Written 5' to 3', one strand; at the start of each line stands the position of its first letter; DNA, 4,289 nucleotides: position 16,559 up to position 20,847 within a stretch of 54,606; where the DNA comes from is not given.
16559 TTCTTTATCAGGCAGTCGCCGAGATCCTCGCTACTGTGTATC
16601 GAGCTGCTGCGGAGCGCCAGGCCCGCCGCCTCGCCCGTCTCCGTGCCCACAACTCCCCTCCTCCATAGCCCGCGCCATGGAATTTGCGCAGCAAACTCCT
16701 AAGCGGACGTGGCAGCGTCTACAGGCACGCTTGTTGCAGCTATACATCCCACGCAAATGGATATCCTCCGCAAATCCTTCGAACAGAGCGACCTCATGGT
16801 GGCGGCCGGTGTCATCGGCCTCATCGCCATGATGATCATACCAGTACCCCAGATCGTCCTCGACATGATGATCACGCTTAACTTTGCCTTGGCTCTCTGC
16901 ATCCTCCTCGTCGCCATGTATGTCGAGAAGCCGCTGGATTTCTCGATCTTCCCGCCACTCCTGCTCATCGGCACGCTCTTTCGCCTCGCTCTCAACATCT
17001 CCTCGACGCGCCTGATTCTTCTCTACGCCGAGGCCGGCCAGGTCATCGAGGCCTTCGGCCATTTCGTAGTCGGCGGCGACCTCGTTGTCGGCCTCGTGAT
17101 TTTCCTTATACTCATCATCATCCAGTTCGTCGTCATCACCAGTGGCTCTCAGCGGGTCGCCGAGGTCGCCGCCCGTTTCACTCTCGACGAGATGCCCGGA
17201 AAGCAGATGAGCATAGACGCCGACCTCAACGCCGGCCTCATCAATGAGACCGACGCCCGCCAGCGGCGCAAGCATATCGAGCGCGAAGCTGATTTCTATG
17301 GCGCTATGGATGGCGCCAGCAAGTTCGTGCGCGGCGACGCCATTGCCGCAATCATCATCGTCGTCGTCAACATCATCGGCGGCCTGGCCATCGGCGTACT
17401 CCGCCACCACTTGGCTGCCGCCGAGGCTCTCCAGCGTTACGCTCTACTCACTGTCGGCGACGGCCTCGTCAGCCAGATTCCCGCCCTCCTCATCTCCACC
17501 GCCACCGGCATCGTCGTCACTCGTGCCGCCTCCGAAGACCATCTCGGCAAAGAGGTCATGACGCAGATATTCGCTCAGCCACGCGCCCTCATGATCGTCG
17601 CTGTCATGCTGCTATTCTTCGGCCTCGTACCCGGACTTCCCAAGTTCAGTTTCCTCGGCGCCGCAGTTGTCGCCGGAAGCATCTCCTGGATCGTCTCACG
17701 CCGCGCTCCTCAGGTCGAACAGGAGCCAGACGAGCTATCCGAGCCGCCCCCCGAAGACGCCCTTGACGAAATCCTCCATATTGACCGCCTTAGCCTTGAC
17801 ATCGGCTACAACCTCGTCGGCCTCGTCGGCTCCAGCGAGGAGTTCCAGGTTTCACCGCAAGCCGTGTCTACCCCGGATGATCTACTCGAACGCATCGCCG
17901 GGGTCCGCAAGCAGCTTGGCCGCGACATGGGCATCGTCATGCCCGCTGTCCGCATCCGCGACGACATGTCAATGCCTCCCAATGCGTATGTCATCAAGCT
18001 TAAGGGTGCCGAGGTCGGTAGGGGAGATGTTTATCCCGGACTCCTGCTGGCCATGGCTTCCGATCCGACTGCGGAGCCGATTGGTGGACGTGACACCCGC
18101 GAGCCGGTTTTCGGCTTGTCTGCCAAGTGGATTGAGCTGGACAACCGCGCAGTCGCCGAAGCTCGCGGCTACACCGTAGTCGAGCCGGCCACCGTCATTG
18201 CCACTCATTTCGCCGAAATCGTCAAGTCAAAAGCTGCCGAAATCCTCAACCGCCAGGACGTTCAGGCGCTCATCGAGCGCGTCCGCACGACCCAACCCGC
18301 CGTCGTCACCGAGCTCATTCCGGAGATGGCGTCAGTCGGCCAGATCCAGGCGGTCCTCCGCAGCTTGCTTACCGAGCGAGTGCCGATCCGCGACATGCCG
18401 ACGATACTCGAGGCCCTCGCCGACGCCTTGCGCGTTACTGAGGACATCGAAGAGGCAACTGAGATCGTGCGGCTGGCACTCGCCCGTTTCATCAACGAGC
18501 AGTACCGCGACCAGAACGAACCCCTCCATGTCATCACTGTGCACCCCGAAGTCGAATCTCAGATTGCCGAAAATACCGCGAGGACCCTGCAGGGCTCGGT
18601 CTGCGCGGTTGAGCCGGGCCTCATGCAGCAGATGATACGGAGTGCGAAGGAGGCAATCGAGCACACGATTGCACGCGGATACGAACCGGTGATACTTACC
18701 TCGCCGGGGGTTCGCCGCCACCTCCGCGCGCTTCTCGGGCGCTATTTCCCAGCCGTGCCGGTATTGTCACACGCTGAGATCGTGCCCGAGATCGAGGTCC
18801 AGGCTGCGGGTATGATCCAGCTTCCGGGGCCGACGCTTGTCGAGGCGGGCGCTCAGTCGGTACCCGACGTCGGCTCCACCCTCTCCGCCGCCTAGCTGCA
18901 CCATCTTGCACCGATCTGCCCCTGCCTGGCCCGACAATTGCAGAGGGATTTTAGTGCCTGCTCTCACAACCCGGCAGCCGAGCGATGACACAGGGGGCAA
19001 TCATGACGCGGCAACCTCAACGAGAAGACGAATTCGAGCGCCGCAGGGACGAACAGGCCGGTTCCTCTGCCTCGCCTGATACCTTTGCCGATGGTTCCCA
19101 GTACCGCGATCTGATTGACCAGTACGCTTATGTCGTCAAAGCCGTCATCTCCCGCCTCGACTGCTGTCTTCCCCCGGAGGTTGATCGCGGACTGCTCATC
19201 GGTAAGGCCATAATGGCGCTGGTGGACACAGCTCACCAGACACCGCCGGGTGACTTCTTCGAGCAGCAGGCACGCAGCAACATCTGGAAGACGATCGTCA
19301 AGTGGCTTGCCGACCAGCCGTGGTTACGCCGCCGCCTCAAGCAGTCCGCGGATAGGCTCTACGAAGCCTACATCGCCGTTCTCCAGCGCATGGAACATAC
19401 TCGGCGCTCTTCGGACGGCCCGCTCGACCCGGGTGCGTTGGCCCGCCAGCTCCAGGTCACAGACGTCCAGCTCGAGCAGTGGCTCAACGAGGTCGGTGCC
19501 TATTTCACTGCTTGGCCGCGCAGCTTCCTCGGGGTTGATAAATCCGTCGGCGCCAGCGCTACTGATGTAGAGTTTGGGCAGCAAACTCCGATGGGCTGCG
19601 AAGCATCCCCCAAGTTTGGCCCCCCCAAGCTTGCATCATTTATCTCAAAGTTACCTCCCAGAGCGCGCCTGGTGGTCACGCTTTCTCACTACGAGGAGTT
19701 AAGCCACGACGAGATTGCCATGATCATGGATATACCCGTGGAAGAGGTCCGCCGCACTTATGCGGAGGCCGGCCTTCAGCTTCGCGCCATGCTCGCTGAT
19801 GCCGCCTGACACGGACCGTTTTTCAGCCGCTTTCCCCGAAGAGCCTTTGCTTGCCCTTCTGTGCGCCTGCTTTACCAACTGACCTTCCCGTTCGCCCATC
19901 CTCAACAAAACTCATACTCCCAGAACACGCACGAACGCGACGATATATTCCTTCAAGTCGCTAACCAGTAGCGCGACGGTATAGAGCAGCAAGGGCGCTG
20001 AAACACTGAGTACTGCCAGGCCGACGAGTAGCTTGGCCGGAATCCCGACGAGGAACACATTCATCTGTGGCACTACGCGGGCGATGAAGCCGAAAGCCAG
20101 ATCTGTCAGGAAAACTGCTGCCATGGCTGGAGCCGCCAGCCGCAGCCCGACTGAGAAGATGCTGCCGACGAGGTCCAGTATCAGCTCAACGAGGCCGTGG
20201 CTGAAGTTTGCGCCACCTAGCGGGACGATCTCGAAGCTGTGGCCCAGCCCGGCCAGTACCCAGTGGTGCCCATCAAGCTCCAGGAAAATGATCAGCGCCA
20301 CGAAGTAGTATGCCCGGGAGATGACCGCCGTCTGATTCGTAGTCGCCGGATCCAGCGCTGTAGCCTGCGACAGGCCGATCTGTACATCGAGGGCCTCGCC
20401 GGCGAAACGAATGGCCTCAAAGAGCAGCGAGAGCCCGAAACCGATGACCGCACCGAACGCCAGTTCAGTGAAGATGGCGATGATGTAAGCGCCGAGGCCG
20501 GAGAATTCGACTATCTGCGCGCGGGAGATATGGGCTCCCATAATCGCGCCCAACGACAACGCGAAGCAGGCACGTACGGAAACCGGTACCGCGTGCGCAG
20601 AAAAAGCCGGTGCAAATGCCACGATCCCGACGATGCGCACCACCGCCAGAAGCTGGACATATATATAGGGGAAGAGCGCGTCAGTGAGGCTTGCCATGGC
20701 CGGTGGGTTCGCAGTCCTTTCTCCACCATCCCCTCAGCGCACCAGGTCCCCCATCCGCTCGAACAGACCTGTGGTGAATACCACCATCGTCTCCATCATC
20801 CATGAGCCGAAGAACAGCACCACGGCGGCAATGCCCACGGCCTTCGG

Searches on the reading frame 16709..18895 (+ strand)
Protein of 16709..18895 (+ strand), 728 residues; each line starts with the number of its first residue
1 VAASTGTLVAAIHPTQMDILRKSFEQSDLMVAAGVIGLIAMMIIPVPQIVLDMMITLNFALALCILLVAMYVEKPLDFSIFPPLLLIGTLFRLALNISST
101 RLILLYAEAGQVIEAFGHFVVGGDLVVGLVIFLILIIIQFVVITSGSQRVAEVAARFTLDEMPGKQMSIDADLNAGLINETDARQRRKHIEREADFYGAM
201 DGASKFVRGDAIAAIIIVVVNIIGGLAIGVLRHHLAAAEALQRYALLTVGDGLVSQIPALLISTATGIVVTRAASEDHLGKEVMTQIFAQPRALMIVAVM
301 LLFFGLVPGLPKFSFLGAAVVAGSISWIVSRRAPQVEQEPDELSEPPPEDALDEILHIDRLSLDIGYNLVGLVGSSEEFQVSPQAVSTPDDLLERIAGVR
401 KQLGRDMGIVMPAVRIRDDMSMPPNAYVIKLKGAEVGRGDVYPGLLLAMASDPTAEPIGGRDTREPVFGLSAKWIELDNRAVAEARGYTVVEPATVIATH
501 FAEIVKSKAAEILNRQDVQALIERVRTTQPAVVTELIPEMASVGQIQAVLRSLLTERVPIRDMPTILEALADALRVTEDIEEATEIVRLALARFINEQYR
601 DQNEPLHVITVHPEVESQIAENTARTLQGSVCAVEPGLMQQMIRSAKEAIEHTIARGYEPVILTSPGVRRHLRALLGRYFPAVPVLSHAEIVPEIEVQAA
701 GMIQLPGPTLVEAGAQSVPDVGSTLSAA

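Call 84: search_protein_families(library=pfam, proteins=[window:16709-18895:+], max_evalue=0.001)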
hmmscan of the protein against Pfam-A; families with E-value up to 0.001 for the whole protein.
window:16709-18895:+ (728 aa): 1 family
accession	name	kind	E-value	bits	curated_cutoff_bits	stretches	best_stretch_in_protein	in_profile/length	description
PF00771.25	FHIPEP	-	6e-257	854.8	29.1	1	39-695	2-656/657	FHIPEP family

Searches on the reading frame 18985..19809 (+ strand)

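Call 84: search_protein_families(library=pfam, proteins=[window:18985-19809:+], max_evalue=0.001)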
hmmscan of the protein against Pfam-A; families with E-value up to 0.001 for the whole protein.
window:18985-19809:+ (274 aa): 3 families
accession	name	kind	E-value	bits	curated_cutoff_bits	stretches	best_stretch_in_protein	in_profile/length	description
PF04545.22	Sigma70_r4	-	2.5e-10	40.2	24.1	1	220-267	2-49/50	Sigma-70, region 4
PF08281.18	Sigma70_r4_2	-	6.7e-10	38.9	25.7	1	217-260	5-48/54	Sigma-70, region 4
PF22233.2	PhyR_sigma-like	-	0.00094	19.4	27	0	221-264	2-45/50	Response regulator PhyR, sigma-like domain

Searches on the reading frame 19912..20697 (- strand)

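Call 84: search_protein_families(library=pfam, proteins=[window:19912-20697:-], max_evalue=0.001)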
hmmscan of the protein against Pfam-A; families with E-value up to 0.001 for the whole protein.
window:19912-20697:- (261 aa): 1 family
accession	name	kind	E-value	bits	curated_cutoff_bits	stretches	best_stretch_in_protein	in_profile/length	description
PF01311.25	Bac_export_1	-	1.1e-61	208.8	27.8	1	15-244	4-226/230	Bacterial export proteins, family 1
